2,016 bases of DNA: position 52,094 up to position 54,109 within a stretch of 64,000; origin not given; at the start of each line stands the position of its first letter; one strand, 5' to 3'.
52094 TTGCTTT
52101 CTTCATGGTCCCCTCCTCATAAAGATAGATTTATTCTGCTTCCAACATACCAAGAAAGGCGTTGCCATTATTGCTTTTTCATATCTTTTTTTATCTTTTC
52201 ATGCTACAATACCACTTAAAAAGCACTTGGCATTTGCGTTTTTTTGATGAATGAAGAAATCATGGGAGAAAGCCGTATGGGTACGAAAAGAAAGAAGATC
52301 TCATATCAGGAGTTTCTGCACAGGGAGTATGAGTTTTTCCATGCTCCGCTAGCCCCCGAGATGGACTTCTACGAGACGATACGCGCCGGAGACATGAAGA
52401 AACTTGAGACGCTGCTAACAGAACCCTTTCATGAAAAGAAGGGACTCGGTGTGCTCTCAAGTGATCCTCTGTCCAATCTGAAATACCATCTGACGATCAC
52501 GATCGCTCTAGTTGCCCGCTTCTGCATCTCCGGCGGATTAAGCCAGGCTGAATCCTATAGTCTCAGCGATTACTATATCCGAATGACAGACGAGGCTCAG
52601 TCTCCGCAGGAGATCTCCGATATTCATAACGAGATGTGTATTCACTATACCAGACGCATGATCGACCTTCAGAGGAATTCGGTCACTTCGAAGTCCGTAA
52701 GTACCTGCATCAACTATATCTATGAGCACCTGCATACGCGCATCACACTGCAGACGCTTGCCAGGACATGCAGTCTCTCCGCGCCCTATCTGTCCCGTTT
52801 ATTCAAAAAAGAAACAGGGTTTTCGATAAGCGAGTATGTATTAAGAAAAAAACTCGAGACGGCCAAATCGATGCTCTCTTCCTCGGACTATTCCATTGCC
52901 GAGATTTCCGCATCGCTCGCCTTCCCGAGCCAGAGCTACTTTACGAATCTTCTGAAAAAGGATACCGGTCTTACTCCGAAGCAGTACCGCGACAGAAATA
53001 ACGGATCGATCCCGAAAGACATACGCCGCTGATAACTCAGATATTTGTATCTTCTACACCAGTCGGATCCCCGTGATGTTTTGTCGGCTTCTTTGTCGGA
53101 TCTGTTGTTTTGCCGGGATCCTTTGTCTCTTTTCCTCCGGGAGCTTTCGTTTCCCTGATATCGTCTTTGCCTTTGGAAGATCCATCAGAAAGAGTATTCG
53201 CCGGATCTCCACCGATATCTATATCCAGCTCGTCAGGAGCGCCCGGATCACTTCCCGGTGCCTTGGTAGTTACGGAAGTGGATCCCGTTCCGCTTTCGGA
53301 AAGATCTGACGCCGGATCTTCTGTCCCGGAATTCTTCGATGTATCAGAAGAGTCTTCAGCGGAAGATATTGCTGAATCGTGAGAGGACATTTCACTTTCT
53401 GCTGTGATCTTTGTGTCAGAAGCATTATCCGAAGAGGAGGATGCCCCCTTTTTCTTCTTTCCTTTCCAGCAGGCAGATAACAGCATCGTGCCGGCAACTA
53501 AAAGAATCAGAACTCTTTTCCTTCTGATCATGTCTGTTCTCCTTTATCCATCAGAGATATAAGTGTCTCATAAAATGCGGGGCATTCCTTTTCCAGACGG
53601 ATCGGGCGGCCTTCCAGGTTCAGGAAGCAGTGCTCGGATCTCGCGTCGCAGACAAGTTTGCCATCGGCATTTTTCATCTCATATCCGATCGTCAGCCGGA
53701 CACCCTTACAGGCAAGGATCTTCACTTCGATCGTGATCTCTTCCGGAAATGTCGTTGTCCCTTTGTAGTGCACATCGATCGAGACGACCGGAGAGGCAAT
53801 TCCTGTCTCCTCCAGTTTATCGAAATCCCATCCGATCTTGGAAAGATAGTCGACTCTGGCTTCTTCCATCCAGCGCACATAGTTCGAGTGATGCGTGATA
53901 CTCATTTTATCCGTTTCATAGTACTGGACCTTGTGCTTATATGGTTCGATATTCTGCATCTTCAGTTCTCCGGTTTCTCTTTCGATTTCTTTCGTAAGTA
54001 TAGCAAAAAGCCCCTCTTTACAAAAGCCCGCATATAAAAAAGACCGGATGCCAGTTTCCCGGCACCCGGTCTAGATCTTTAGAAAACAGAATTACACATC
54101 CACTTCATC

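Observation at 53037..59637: Tandem duplication of an uncharacterised module: Gly-rich beta-helix exoprotein / tiny acidic ORF / anchored disordered protein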

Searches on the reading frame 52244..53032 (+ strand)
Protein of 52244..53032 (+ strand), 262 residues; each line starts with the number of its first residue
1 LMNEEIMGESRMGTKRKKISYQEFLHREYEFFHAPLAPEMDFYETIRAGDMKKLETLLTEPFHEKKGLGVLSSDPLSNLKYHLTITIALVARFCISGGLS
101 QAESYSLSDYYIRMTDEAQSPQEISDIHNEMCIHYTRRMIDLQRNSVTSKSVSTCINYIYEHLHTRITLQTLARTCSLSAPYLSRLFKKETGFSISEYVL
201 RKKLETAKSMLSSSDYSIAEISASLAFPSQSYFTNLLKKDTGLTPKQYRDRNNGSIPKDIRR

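Call 3: search_protein_families(library=pfam, proteins=[window:52244-53032:+], max_evalue=0.1)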
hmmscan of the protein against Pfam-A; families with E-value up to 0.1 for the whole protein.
window:52244-53032:+ (262 aa): 2 families
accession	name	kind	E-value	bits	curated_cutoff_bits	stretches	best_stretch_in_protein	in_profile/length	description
PF00165.29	HTH_AraC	-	1.5e-21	76.4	26.6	2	213-249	6-41/42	Bacterial regulatory helix-turn-helix proteins, AraC family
PF12833.13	HTH_18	-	1e-19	71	33.6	1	172-251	1-80/80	Helix-turn-helix domain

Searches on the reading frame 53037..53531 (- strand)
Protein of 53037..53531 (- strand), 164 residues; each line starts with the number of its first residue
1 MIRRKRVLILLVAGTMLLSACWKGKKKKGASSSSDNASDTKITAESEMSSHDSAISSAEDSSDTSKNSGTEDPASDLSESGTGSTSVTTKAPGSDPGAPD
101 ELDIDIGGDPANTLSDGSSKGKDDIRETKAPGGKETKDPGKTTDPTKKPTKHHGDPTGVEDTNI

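Call 3: search_protein_families(library=pfam, proteins=[window:53037-53531:-], max_evalue=0.1)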
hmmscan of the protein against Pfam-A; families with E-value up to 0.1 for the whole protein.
window:53037-53531:- (164 aa): 2 families
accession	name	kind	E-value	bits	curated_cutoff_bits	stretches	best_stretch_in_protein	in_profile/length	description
PF16616.10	PHC2_SAM_assoc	-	0.0038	18.4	28.3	1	29-90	32-97/120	Unstructured region on Polyhomeotic-like protein 1 and 2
PF14991.11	MLANA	-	0.096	13.4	27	0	8-59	30-81/117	Protein melan-A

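Call 4: search_protein_families(library=ncbifam, proteins=[window:53037-53531:-], max_evalue=0.1)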
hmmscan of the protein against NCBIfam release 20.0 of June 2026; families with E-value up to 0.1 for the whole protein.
window:53037-53531:- (164 aa): 6 families
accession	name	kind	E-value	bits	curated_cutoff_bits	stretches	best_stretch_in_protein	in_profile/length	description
NF042930.1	EF0163_fam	equivalog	0.001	18.6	65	1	7-68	2-62/165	EF0163 family protein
NF047840.1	lipo_Ag473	exception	0.0019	19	100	1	10-80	4-75/136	Ag473 family lipoprotein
NF047408.1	SA0632_fam_LP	equivalog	0.0061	16.2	70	1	5-28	2-25/68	SA0632 family lipoprotein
NF047879.1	catechol_SstD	exception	0.0073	15.4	450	1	4-64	2-64/343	ferrated catecholamine ABC transporter substrate-binding lipoprotein SstD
NF042931.1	SAG1386_EF1546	equivalog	0.012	15.7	80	1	8-81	38-108/158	SAG1386/EF1546 family surface-associated protein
NF041193.1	lipo_SP0191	subfamily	0.017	15.1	75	1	5-47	2-47/190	SP0191 family lipoprotein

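Call 109: search_protein_families(library=padloc, proteins=[window:53037-53531:-], max_evalue=0.01)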
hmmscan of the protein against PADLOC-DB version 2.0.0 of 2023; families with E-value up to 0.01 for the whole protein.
window:53037-53531:- (164 aa): 0 families

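Call 110: search_protein_families(library=phrogs, proteins=[window:53037-53531:-], max_evalue=0.01)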
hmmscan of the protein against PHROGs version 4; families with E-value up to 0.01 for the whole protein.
window:53037-53531:- (164 aa): 1 family
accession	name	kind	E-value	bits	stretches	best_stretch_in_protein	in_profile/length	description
phrog_17956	-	unknown function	0.0039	18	1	5-80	2-78/223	-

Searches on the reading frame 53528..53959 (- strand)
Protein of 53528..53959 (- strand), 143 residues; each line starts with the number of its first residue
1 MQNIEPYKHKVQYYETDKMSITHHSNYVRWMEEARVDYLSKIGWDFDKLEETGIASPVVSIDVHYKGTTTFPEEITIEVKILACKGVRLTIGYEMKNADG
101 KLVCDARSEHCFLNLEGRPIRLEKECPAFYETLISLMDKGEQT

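Call 3: search_protein_families(library=pfam, proteins=[window:53528-53959:-], max_evalue=0.1)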
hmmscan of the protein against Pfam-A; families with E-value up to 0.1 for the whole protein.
window:53528-53959:- (143 aa): 3 families
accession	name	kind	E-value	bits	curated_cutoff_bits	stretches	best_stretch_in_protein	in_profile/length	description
PF13279.12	4HBT_2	-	1.6e-17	64.5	25.5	1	12-119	2-111/122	Thioesterase-like superfamily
PF03061.28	4HBT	-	1.2e-10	42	20.6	1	21-104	3-79/79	Thioesterase superfamily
PF01643.23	Acyl-ACP_TE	-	0.00035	20.7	23.7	1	8-124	7-125/131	Acyl-ACP thioesterase N-terminal domain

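Call 4: search_protein_families(library=ncbifam, proteins=[window:53528-53959:-], max_evalue=0.1)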
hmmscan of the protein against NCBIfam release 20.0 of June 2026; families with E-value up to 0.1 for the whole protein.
window:53528-53959:- (143 aa): 5 families
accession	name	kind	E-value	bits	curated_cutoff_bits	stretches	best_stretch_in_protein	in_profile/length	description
NF047424.1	MenI_Staph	exception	5.5e-30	104.2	225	1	10-137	9-137/148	1,4-dihydroxy-2-naphthoyl-CoA hydrolase MenI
TIGR00051.1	TIGR00051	subfamily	4.9e-21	75.2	68.7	1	9-119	2-113/117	YbgC/FadM family acyl-CoA thioesterase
TIGR02799.1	thio_ybgC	equivalog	2.7e-16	60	141.35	1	9-125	5-122/126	tol-pal system-associated acyl-CoA thioesterase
NF008065.0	PRK10800.1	equivalog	3.1e-09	37.1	185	1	10-109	11-110/134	tol-pal system-associated acyl-CoA thioesterase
NF005716.0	PRK07531.1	equivalog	0.00085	18.2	592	1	20-118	361-456/495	carnitine 3-dehydrogenase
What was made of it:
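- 53528..53959 (-): YbgC/FadM-type 4HBT thioesterase. A conserved neighbour whose stop overlaps the start of anchor a. Probably not a module component. TIGR00051 75.2 bits against a cut-off of 68.7; PF13279 (calls 3, 4).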

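Call 109: search_protein_families(library=padloc, proteins=[window:53528-53959:-], max_evalue=0.01)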
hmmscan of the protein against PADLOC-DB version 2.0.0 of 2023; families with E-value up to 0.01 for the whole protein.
window:53528-53959:- (143 aa): 0 families
